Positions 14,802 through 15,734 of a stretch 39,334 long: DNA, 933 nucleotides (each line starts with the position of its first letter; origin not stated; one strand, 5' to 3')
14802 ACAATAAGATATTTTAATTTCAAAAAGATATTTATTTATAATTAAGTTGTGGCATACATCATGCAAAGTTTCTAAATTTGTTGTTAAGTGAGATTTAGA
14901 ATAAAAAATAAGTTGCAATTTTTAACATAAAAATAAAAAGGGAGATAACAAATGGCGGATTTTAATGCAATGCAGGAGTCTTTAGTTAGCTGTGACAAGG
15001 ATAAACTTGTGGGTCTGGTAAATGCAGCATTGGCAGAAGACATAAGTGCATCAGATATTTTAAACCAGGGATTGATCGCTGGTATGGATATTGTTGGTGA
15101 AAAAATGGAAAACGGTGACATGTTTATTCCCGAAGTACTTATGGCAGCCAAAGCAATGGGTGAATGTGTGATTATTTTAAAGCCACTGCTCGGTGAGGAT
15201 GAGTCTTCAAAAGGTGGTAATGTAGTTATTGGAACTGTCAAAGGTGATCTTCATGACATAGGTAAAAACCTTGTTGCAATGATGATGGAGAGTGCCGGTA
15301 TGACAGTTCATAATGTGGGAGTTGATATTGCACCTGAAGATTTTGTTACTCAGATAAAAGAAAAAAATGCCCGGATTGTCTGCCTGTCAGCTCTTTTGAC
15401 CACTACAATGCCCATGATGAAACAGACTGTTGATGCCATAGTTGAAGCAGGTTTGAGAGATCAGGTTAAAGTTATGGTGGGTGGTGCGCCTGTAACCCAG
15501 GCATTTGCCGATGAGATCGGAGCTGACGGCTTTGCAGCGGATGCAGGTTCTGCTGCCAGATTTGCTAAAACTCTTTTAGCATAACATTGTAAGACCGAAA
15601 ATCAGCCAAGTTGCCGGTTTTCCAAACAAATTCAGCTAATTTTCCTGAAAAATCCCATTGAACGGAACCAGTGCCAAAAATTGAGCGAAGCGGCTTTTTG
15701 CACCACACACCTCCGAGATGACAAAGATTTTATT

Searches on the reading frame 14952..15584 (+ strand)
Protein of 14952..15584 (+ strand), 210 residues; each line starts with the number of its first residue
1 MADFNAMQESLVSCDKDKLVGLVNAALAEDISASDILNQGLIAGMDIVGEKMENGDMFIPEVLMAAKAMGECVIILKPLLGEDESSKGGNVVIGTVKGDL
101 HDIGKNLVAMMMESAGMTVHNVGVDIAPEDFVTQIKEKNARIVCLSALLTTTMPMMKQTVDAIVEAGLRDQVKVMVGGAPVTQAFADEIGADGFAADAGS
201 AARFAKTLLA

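Call 7: search_protein_families(library=pfam, proteins=[window:14952-15584:+])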
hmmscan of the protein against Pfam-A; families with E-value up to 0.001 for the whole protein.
window:14952-15584:+ (210 aa): 2 families
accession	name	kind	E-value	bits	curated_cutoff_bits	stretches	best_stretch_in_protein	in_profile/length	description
PF02310.24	B12-binding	-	6.5e-28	97.4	32.1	1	90-196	2-114/121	B12 binding domain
PF02607.22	B12-binding_2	-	1.2e-20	73.9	23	1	5-77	3-74/74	B12 binding domain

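Call 18: search_protein_families(library=ncbifam, proteins=[window:14952-15584:+], max_evalue=0.00001)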
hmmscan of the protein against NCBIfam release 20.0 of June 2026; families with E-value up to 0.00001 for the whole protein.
window:14952-15584:+ (210 aa): 14 families
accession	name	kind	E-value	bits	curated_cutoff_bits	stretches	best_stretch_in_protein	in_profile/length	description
NF041607.1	dimeth_corrin_MtbC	equivalog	6.7e-64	215.1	350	1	7-209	1-203/203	dimethylamine corrinoid protein MtbC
NF047996.1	corrin_MtgC_2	exception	2.6e-60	203.5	370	1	7-208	8-209/212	glycine betaine-specific corrinoid protein MtgC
TIGR02370.1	pyl_corrinoid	subfamily_domain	1.3e-57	194.4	215.3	1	8-200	3-196/197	methyltransferase cognate corrinoid protein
NF047995.1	corrinoid_MtgC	exception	4.8e-55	186.4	310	1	4-210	5-214/215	glycine betaine-specific corrinoid protein MtgC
TIGR02082.1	metH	equivalog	6.9e-37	126.6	1010.85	1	7-188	650-831/1182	methionine synthase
NF040669.1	MtaC2_Meth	equivalog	3.1e-36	125.1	450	1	6-208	45-245/267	methanol--corrinoid protein MtaC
NF040655.1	MtaC_Meth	equivalog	3.3e-32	111.5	420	1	7-209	39-238/253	methanol--corrinoid protein MtaC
NF007024.0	PRK09490.1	equivalog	7.1e-28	96.9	1497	1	27-184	685-845/1234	methionine synthase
NF002612.0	PRK02261.1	equivalog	2.2e-13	49.9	110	1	90-179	5-93/148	methylaspartate mutase subunit S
TIGR01501.1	MthylAspMutase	equivalog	1.7e-10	40.8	135.8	1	90-180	3-92/134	methylaspartate mutase subunit S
NF040743.1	ornith_mutase_E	equivalog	3e-09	35.4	800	1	86-194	593-709/730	D-ornithine 4,5-aminomutase subunit OraE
NF052513.1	TransRegCarH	equivalog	7.7e-09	35.2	400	1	33-192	112-262/274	HTH-type transcriptional repressor CarH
NF052385.1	Lys_5_6_beta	equivalog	4e-08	33.3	280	1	116-196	138-222/241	lysine 5,6-aminomutase subunit beta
TIGR00640.1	acid_CoA_mut_C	subfamily_domain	7.5e-08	32.4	57.45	1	91-184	5-97/132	methylmalonyl-CoA mutase C-terminal domain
